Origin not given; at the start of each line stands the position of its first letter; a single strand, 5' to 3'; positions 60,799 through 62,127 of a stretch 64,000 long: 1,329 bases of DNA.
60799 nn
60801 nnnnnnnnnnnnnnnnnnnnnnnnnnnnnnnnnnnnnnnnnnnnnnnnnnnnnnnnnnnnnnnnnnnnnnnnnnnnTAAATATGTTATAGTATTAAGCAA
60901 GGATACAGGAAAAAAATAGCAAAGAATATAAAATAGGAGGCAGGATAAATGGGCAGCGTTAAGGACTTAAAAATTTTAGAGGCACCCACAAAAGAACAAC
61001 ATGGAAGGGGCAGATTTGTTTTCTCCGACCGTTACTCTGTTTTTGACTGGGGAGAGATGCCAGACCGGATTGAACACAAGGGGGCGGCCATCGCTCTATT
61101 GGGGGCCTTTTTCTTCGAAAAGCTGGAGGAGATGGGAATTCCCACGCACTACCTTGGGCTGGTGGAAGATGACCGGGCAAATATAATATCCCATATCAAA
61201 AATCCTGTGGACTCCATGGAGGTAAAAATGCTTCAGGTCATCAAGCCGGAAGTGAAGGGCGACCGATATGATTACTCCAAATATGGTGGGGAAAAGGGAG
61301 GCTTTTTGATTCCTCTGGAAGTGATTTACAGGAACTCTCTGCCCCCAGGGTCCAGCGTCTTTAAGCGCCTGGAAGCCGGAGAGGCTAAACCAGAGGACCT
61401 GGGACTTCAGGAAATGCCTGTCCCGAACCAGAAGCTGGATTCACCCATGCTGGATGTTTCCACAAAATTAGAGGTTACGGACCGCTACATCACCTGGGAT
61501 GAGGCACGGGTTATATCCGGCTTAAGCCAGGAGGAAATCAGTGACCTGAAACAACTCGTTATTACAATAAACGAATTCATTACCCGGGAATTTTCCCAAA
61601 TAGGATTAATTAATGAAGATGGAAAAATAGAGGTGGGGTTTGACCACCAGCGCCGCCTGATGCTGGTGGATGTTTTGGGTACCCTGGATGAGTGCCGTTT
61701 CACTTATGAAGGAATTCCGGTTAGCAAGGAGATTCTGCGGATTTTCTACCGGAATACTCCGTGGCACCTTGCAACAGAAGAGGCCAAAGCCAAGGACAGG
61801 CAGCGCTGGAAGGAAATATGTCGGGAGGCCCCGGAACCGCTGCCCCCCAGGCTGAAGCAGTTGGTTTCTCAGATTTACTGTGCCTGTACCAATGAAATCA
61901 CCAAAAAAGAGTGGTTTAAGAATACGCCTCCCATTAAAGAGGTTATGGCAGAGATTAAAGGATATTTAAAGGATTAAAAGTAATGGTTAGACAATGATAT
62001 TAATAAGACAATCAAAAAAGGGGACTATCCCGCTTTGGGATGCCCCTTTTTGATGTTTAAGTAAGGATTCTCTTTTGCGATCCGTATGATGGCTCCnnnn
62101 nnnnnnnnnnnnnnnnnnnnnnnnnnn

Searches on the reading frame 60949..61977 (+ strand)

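Call 49: search_protein_families(library=pfam, proteins=[window:60949-61977:+], max_evalue=0.00001)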
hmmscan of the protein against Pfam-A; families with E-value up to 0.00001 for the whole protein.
window:60949-61977:+ (342 aa): 1 family
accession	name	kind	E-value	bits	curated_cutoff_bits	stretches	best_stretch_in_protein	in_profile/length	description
PF01259.24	SAICAR_synt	-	3.7e-26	92.8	20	1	19-253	17-198/233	SAICAR synthetase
